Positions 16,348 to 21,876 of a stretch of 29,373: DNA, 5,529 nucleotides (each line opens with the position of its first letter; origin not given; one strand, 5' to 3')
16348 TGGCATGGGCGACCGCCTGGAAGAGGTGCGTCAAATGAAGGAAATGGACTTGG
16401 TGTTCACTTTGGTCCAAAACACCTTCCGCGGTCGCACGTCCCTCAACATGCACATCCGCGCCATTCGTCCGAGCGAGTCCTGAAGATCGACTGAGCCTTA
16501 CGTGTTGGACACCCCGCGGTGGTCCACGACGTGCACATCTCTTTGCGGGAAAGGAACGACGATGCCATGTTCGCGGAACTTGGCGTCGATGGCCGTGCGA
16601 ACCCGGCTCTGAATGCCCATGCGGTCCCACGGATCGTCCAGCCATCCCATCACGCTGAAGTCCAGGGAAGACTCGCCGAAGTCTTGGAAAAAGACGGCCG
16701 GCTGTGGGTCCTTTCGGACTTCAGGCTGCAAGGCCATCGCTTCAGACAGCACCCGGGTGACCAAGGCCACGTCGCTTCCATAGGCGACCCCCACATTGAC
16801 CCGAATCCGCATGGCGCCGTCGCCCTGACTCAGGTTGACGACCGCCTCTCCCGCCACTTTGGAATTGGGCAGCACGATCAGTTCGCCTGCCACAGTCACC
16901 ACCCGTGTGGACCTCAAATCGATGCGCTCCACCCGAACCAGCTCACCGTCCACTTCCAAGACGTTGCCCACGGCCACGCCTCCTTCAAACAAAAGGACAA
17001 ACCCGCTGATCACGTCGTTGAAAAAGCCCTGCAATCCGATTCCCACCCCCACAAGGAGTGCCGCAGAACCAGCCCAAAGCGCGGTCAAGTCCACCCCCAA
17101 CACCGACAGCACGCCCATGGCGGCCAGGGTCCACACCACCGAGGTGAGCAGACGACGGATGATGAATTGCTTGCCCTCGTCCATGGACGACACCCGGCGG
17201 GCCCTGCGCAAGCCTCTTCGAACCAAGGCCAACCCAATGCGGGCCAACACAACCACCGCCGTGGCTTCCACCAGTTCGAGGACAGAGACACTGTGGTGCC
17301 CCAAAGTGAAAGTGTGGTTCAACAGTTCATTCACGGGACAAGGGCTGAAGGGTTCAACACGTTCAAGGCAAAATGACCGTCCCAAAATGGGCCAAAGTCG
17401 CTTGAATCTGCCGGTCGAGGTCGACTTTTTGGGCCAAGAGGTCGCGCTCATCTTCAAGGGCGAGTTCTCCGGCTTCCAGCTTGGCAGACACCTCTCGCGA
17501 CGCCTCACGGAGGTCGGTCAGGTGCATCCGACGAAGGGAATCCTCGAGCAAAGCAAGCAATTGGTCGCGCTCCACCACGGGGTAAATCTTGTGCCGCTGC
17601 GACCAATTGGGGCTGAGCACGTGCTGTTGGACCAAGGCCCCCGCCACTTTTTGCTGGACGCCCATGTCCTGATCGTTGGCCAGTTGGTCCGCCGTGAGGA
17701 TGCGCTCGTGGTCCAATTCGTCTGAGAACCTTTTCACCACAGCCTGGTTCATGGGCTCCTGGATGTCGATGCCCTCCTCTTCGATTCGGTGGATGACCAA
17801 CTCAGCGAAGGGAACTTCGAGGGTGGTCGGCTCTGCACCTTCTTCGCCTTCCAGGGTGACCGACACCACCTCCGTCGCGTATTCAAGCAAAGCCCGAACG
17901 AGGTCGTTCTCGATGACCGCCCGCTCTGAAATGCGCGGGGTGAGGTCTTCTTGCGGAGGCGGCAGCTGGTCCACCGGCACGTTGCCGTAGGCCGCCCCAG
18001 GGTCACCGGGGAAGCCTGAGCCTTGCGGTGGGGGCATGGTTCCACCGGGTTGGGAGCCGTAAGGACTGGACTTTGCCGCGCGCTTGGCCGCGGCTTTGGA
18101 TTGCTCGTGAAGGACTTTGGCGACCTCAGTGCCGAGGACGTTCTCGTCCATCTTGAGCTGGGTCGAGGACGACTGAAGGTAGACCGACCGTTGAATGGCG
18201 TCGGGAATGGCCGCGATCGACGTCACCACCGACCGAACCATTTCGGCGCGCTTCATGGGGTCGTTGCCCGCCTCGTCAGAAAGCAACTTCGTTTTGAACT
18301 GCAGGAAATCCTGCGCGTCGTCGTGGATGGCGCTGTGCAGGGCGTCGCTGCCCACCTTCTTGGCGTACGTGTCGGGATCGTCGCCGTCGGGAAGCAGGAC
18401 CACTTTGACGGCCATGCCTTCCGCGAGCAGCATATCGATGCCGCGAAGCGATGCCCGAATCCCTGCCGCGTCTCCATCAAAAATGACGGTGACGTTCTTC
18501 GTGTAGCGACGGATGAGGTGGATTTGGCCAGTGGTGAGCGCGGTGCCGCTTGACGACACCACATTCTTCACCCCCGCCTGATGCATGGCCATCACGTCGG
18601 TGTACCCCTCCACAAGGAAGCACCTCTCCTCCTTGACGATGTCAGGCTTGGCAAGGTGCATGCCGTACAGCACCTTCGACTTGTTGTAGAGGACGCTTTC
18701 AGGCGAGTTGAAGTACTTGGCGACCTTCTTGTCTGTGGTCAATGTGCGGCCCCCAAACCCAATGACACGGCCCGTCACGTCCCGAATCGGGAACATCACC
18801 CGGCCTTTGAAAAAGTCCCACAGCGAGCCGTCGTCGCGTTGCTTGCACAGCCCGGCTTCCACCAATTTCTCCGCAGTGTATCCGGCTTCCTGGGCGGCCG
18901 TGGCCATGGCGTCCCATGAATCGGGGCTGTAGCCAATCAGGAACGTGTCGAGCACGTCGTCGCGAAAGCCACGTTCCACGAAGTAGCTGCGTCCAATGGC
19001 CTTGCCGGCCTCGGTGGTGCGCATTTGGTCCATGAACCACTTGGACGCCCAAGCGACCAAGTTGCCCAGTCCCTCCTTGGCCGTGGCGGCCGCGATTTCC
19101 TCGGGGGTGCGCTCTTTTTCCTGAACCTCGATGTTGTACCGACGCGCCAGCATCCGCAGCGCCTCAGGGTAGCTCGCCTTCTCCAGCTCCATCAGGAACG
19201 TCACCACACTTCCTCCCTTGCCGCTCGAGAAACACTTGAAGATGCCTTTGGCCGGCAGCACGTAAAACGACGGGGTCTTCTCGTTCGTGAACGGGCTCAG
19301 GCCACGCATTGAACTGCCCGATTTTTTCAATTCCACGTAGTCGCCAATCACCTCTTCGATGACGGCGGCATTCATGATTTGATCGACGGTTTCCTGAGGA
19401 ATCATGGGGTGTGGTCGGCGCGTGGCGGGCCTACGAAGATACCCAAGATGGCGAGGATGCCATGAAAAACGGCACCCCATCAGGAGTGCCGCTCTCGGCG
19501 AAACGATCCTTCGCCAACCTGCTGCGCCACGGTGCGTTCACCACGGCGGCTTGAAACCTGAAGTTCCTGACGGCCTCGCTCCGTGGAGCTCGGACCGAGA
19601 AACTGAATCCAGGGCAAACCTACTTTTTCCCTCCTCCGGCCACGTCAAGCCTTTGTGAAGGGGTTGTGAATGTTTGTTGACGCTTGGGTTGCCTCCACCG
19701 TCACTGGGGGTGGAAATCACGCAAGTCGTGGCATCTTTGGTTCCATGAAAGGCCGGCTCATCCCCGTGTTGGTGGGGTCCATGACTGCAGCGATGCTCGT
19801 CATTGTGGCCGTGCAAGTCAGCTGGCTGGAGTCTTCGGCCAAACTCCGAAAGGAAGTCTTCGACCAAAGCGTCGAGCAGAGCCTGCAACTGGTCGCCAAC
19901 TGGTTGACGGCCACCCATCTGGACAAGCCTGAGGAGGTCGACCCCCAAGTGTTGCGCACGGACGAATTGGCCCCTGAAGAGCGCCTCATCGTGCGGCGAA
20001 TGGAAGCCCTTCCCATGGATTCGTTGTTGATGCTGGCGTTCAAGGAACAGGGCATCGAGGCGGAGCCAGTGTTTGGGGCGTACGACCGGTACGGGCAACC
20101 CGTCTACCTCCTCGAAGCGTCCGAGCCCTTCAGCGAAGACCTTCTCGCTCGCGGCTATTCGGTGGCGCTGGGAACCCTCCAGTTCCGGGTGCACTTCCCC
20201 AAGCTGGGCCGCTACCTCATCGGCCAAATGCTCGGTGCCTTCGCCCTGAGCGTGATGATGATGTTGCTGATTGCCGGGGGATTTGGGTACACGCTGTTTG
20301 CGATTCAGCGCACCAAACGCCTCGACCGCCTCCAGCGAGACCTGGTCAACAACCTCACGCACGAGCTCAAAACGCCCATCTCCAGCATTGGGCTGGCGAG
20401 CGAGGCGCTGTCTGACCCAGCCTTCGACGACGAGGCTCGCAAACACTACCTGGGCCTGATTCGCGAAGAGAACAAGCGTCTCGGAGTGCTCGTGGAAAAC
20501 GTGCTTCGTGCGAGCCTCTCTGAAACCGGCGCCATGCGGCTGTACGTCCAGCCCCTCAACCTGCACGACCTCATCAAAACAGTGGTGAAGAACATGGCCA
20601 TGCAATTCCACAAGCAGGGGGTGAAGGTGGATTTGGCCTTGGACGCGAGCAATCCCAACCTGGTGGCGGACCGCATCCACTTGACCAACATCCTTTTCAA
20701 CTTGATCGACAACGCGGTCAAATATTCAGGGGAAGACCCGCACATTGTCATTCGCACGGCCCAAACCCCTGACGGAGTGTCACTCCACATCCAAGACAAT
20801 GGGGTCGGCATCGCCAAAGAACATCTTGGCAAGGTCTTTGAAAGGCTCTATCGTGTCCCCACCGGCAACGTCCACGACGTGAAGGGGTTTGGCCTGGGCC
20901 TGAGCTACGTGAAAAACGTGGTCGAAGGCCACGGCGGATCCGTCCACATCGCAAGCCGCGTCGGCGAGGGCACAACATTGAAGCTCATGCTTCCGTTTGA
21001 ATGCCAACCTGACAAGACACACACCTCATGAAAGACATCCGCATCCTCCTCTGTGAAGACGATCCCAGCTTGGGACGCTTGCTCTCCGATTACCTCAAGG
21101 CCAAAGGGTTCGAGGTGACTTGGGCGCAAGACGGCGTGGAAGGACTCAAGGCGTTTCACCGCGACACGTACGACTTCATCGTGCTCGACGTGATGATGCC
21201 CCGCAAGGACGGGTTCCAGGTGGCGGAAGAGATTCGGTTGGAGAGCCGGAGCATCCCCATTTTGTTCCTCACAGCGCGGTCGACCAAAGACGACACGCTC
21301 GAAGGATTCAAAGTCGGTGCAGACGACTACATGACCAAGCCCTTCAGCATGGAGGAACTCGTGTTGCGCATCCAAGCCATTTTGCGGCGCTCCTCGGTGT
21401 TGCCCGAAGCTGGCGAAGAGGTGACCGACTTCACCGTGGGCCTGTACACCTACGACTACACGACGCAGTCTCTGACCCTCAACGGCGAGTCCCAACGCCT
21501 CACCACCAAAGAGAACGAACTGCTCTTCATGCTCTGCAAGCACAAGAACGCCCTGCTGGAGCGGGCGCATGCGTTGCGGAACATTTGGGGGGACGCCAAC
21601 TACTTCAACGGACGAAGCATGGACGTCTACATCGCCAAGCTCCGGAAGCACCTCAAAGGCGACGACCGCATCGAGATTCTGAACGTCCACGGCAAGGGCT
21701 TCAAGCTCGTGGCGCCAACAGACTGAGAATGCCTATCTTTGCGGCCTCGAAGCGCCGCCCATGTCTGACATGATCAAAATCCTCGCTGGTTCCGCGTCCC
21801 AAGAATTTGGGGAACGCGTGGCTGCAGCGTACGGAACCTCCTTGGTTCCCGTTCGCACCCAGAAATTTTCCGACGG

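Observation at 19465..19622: Candidate stand-alone structured RNA (~145 nt) between dnaG and the RprX/RprY-like pair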

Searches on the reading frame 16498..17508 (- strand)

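Call 9: search_protein_families(library=pfam, proteins=[window:16498-17508:-])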
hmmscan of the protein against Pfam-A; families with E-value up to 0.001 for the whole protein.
window:16498-17508:- (336 aa): 2 families
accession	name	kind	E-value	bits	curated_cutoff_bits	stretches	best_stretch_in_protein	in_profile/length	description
PF21082.3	MS_channel_3rd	-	2.2e-15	57.3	21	1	235-316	1-86/88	Mechanosensitive ion channel MscS, C-terminal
PF00924.24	MS_channel_2nd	-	2.6e-13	50.3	20.2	1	163-227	3-67/68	Mechanosensitive ion channel, beta-domain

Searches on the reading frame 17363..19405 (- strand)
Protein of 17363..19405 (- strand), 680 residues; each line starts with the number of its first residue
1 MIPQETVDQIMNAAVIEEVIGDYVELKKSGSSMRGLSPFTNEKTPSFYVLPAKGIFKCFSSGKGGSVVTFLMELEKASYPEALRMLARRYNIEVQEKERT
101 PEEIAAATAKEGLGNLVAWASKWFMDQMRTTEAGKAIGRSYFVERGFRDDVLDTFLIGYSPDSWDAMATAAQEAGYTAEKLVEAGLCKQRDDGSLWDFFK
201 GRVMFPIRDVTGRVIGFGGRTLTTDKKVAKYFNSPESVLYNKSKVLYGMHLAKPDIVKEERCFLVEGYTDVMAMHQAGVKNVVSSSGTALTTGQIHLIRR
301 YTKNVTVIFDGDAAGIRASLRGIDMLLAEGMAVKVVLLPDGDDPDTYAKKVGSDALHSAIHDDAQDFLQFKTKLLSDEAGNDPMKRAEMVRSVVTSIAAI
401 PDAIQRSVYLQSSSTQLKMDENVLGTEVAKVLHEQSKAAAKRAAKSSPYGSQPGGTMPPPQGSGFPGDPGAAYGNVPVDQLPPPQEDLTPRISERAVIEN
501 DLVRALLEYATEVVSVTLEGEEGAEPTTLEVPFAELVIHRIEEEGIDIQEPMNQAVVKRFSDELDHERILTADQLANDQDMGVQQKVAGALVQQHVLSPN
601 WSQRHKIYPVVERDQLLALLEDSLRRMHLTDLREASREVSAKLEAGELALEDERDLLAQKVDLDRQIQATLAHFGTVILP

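Call 9: search_protein_families(library=pfam, proteins=[window:17363-19405:-])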
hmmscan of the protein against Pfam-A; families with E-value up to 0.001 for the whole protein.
window:17363-19405:- (680 aa): 7 families
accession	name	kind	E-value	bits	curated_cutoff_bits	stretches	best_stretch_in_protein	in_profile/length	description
PF08275.17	DNAG_N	-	6.8e-38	130.1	26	1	124-253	2-128/128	DNA primase catalytic core, N-terminal domain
PF01807.25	Zn_ribbon_DnaG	-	8.5e-29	99.7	24.9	1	3-97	2-96/98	CHC2 zinc finger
PF13155.12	Toprim_2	-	4.5e-22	78.7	22.1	1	263-347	1-87/88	Toprim-like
PF13662.12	Toprim_4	-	1.4e-15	57.7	25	1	264-336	5-84/85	Toprim domain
PF01751.28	Toprim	-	3.2e-10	40.5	23.1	1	263-326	3-80/96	Toprim domain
PF13362.12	Toprim_3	-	2.5e-06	28.3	27.2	1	263-354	3-95/95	Toprim domain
PF10410.14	DnaB_bind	-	1.1e-05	26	20.6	1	379-421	13-55/56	DnaB-helicase binding domain of primase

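Call 29: find_related_loci(query=window:17363-19405:-, collection=genome_contigs, flank=1500)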
Query window:17363-19405:- (680 aa) in genome_contigs; peptide patterns used: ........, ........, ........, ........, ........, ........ (x = any residue, [..] = any of these).
600 stretches matched a pattern (row limit reached: there are more); 595 encode a relative of the query (tblastn E <= 1e-3); the best 80 are kept; 80 distinct loci.
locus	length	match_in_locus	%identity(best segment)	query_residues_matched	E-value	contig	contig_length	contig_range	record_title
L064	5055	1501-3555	90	1-680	0e+0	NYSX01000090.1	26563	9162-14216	MAG: Flavobacteriales bacterium isolate CPC84 MHASMcontig_991652, whole genome shotgun sequence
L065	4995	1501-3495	77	1-680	0e+0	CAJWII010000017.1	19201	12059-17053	MAG TPA_asm: uncultured Flavobacteriales bacterium isolate ERR315863_bin.45_MetaBAT_v2.12.1_MAG genome assembly, contig:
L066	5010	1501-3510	71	1-680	0e+0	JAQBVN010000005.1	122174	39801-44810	MAG: Bacteroidetes bacterium isolate casp150-mb.187 NODE_266_length_122174_cov_0.176277, whole genome shotgun sequence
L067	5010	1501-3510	70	1-680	0e+0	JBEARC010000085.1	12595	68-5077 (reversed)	MAG: Bacteroidota bacterium isolate muddycreek_2019_sw_WHONDRS-S19S_0082_B_bin.98 scaffold_903368, whole genome shotgun 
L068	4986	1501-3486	81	1-680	0e+0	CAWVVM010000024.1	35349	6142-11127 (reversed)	MAG TPA_asm: uncultured Flavobacteriales bacterium isolate ERR3589591_binner12_50 genome assembly, contig: ERZ7463110.92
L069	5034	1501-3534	84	1-680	0e+0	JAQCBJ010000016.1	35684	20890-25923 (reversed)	MAG: Bacteroidetes bacterium isolate casp15-mb.151 NODE_1399_length_35684_cov_0.120725, whole genome shotgun sequence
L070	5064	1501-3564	53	1-680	0e+0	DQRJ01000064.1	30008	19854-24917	MAG TPA_asm: Flavobacteriales bacterium isolate SZUA-1298 k95_1249963, whole genome shotgun sequence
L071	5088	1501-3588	52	1-680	0e+0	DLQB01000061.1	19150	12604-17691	MAG TPA_asm: Flavobacteriales bacterium UBA7443 UBA7443_contig_85352, whole genome shotgun sequence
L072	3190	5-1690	48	127-680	1e-160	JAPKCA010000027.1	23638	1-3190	MAG: Flavobacteriales bacterium isolate ANT-52 NODE_1475_length_23638_cov_6.171946, whole genome shotgun sequence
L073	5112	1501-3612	53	1-680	0e+0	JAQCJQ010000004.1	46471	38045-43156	MAG: Bacteroidetes bacterium isolate casp40-mb.41 NODE_1831_length_46471_cov_0.069525, whole genome shotgun sequence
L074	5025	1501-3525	39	1-643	4e-157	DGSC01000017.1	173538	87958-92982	MAG TPA_asm: Prevotellaceae bacterium UBA4372 UBA4372_contig_1171, whole genome shotgun sequence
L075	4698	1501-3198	44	1-557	1e-155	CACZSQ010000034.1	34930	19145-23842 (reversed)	MAG: uncultured Bacteroidales bacterium isolate RUG12913 genome assembly, contig: RUG12913_asm_34, whole genome shotgun 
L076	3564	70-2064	40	1-671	6e-157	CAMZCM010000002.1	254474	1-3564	MAG TPA_asm: uncultured Prevotellaceae bacterium isolate SRR10912534_bin.95_metaWRAP_v1.3_MAG genome assembly, contig: E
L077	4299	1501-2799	51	1-431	1e-152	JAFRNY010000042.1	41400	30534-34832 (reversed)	MAG: Bacteroidaceae bacterium isolate RGIG2642 Goat_Omasum-1__c335325, whole genome shotgun sequence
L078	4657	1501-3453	40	1-583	9e-152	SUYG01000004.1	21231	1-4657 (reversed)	MAG: Prevotella sp. isolate SIG144 k141_27292, whole genome shotgun sequence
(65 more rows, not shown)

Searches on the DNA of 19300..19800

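Call 4: search_rna_families(source=window, start=19300, end=19800, threshold=evalue, max_evalue=10, show_alignments=3)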
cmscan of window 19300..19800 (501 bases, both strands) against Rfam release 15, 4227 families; matches with E-value up to 10: 0.
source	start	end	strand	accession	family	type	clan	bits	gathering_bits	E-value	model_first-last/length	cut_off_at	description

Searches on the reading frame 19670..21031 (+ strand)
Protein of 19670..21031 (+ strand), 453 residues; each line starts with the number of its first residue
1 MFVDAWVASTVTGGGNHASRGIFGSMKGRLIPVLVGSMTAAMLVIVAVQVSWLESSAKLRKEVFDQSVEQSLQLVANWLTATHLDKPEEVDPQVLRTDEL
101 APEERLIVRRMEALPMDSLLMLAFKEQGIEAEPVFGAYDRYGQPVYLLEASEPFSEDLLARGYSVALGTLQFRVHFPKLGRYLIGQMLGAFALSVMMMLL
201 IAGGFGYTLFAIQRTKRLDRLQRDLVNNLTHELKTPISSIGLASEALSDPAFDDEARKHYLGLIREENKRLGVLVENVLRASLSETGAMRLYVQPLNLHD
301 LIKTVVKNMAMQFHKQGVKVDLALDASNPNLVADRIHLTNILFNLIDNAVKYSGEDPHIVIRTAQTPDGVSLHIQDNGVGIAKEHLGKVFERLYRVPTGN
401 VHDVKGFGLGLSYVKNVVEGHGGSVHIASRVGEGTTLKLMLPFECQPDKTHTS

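Call 9: search_protein_families(library=pfam, proteins=[window:19670-21031:+])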
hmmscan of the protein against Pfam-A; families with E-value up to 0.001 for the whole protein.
window:19670-21031:+ (453 aa): 2 families
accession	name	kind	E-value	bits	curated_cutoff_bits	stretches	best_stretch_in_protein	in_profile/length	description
PF02518.31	HATPase_c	-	4.3e-26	92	26.4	1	334-443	2-109/111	Histidine kinase-, DNA gyrase B-, and HSP90-like ATPase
PF00512.31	HisKA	-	2.6e-12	47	26.9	1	222-285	2-64/66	His Kinase A (phospho-acceptor) domain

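Call 37: search_protein_families(library=ncbifam, proteins=[window:19745-21031:+], max_evalue=0.00001)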
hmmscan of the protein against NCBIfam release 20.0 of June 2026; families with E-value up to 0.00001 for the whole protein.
window:19745-21031:+ (428 aa): 83 families (the best 25 are shown)
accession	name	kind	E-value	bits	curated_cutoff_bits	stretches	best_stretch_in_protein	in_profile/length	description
NF046044.1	PnpS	equivalog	1.2e-58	199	400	1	186-417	159-390/390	two-component system histidine kinase PnpS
TIGR02966.1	phoR_proteo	equivalog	5e-52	177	334.2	1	187-414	104-331/333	phosphate regulon sensor histidine kinase PhoR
NF033092.0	HK_WalK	equivalog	2.5e-49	168.3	725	1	187-418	362-594/594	cell wall metabolism sensor histidine kinase WalK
NF008312.0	PRK11100.1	equivalog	2.7e-43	148.5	356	1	199-418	258-474/477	two-component system sensor histidine kinase CreC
NF047874.1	MASE3_PAS_HK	subfamily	8.2e-40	137.2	560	1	187-425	388-632/655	MASE3 domain-containing sensor histidine kinase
NF053855.1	HisKinPhoRBctds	equivalog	1.6e-39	135.8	500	1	177-412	341-577/583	two-component system sensor histidine kinase PhoR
NF040691.1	MtrAB_MtrB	equivalog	1e-37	130.4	450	1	187-419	261-493/507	MtrAB system histidine kinase MtrB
NF041735.1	hist_kin_RppB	equivalog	1.3e-35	123.1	400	1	165-417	184-438/438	two-component system sensor histidine kinase RppB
NF006800.0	PRK09303.1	equivalog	6.3e-35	120.8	342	1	197-418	151-377/383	histidine kinase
NF008235.0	PRK11006.1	equivalog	1.7e-34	119.4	390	1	187-417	194-422/431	phosphate regulon sensor histidine kinase PhoR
NF012163.2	BaeS_SmeS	equivalog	2.4e-34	119.1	500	1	193-405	236-445/457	sensor histidine kinase efflux regulator BaeS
NF045911.1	TCSHisKinNblS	equivalog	1.2e-33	116.4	1000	1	179-416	370-618/621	two-component system sensor histidine kinase NblS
NF008468.0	PRK11360.1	equivalog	1.2e-33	116.4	646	1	187-422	387-612/616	two-component system sensor histidine kinase AtoS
NF033091.0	HK_VanS_ACDEFG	equivalog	3.1e-33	115.1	400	1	189-416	66-292/293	vancomycin resistance histidine kinase VanS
NF045595.1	HK_scytonemin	equivalog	4.4e-33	114.6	865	1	186-418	404-635/637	scytonemin biosynthesis sensor histidine kinase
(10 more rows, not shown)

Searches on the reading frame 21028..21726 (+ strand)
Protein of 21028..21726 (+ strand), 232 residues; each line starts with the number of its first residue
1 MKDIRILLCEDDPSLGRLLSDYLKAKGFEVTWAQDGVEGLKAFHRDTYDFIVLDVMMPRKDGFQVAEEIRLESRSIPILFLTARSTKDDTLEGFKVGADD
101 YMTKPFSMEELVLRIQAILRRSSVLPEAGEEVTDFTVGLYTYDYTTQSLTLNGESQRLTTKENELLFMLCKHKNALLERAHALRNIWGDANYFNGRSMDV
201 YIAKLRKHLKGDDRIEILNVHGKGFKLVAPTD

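Call 9: search_protein_families(library=pfam, proteins=[window:21028-21726:+])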
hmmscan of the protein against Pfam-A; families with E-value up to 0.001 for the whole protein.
window:21028-21726:+ (232 aa): 2 families
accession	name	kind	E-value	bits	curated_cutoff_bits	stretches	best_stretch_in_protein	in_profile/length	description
PF00072.30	Response_reg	-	2.9e-29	101.9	30.2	1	6-115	1-110/111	Response regulator receiver domain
PF00486.34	Trans_reg_C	-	6.4e-15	55.4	26.2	1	154-227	2-77/77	Transcriptional regulatory protein, C terminal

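Call 37: search_protein_families(library=ncbifam, proteins=[window:21028-21726:+], max_evalue=0.00001)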
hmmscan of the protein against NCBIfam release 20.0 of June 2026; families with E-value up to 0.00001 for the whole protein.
window:21028-21726:+ (232 aa): 88 families (the best 25 are shown)
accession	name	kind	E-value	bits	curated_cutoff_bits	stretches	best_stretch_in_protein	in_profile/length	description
NF051850.1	RespRegRprY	equivalog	2.3e-97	325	370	1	3-231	4-230/234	response regulator transcription factor RprY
NF053854.1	RespRegPhoBBctds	equivalog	1.6e-53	181.4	270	1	6-226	1-223/225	two-component system response regulator PhoB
NF045944.1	ResRegRpaBCyano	equivalog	9.6e-50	169.1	330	1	7-226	1-226/229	response regulator transcription factor RpaB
NF041733.1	resp_reg_CseB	equivalog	2.1e-45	154.9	350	1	5-228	2-227/228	two-component system response regulator CseB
TIGR02154.1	PhoB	equivalog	3.3e-45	154.2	296.2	1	5-227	4-225/226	phosphate regulon transcriptional regulator PhoB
NF040689.1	MtrAB_MtrA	equivalog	1.4e-44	152.1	300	1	6-226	1-217/219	MtrAB system response regulator MtrA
NF007005.1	PRK09468.1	equivalog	3.1e-44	151.2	331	1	4-213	4-215/237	osmolarity response regulator transcription factor OmpR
NF033120.0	vanR_FM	exception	3.9e-44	151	460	1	1-225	1-227/231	vancomycin resistance response regulator transcription factor, VanR-F/VanR-M family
NF012023.0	PRK15479.1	equivalog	1.1e-41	142.8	337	1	4-227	1-217/224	transcriptional regulator TctD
NF040534.1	resp_reg_YycF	equivalog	2e-41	141.8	340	1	5-212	2-210/231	response regulator YycF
TIGR01387.1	cztR_silR_copR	subfamily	2.8e-41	141.5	279.2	1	6-225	1-216/218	heavy metal response regulator transcription factor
NF045991.1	RespRegCtrARhodob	equivalog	3e-41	141.6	350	1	4-227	1-221/224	response regulator transcription factor CtrA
NF007982.1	PRK10710.1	equivalog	3.1e-40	138.2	380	1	4-226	8-226/235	envelope stress response regulator BaeR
NF041734.1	resp_reg_RppA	equivalog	3.3e-40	137.8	250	1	4-227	1-227/229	two-component system response regulator RppA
NF041209.1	resp_regPieR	equivalog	1.9e-39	135.7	450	1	5-227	2-227/231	two component system response regulator PieR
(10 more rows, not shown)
